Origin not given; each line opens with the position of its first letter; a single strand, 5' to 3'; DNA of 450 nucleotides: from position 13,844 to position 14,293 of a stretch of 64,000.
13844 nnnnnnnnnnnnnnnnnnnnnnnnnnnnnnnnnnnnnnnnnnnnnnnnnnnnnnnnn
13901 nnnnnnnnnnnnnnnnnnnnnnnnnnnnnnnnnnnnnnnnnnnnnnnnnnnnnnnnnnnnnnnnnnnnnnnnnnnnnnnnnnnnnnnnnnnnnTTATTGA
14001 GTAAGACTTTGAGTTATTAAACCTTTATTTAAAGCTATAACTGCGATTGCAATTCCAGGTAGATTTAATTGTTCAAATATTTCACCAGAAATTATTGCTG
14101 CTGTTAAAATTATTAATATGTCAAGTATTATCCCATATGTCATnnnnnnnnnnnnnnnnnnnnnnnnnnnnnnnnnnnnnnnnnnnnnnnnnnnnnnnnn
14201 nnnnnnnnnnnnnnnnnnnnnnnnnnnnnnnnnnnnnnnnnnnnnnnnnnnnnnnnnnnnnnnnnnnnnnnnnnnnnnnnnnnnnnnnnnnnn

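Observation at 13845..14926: GC-rich VOC/glyoxalase gene bracketed by an 11-bp direct repeat of the tRNA-Ala 3' end: likely decayed integration islet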

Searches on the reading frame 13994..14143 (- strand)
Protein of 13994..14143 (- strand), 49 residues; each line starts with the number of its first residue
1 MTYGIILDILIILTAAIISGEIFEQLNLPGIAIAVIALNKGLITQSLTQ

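Call 8: search_protein_families(library=pfam, proteins=[window:13994-14143:-], max_evalue=0.01)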
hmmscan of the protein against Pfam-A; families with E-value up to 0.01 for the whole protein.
window:13994-14143:- (49 aa): 0 families

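Call 62: search_protein_representatives(protein=window:13994-14143:-)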
Query: 49 residues. Proteins with E-value up to 0.001 (for the whole library): 4; up to 1e-10: 2; up to 1e-30: 0. The best 4 are listed.
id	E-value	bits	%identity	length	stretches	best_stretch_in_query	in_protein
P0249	5.1e-21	87.7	100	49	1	1-49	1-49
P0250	8.1e-13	62.5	31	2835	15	19-44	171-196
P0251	1.5e-08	49.5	71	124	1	1-42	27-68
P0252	9.5e-06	40.8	32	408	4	7-45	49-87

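Call 64: search_protein_families(library=pfam, max_evalue=10, proteins=[window:13997-14143:-, P0251])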
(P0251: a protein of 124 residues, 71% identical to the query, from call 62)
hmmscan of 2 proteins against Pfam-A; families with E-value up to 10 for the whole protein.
seq(49 aa): 0 families

P0251 (124 aa): 2 families
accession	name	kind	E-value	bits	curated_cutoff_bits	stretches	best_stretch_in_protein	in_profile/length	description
PF01097.24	Defensin_2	-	0.037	14.4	20.4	1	85-100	13-29/34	Arthropod defensin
PF01764.32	Lipase_3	-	0.15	12.4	22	1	70-105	2-42/140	Lipase (class 3)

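Call 65: search_solved_structures(query=window:13997-14143:-, max_evalue=10, show_alignments=3)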
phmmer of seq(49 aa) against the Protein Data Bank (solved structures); distinct sequences matched with E-value up to 10: 1.
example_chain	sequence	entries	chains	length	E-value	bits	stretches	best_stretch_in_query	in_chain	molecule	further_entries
4wsl_A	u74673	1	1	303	0.049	17.1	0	21-40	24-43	Pentatricopeptide repeat protein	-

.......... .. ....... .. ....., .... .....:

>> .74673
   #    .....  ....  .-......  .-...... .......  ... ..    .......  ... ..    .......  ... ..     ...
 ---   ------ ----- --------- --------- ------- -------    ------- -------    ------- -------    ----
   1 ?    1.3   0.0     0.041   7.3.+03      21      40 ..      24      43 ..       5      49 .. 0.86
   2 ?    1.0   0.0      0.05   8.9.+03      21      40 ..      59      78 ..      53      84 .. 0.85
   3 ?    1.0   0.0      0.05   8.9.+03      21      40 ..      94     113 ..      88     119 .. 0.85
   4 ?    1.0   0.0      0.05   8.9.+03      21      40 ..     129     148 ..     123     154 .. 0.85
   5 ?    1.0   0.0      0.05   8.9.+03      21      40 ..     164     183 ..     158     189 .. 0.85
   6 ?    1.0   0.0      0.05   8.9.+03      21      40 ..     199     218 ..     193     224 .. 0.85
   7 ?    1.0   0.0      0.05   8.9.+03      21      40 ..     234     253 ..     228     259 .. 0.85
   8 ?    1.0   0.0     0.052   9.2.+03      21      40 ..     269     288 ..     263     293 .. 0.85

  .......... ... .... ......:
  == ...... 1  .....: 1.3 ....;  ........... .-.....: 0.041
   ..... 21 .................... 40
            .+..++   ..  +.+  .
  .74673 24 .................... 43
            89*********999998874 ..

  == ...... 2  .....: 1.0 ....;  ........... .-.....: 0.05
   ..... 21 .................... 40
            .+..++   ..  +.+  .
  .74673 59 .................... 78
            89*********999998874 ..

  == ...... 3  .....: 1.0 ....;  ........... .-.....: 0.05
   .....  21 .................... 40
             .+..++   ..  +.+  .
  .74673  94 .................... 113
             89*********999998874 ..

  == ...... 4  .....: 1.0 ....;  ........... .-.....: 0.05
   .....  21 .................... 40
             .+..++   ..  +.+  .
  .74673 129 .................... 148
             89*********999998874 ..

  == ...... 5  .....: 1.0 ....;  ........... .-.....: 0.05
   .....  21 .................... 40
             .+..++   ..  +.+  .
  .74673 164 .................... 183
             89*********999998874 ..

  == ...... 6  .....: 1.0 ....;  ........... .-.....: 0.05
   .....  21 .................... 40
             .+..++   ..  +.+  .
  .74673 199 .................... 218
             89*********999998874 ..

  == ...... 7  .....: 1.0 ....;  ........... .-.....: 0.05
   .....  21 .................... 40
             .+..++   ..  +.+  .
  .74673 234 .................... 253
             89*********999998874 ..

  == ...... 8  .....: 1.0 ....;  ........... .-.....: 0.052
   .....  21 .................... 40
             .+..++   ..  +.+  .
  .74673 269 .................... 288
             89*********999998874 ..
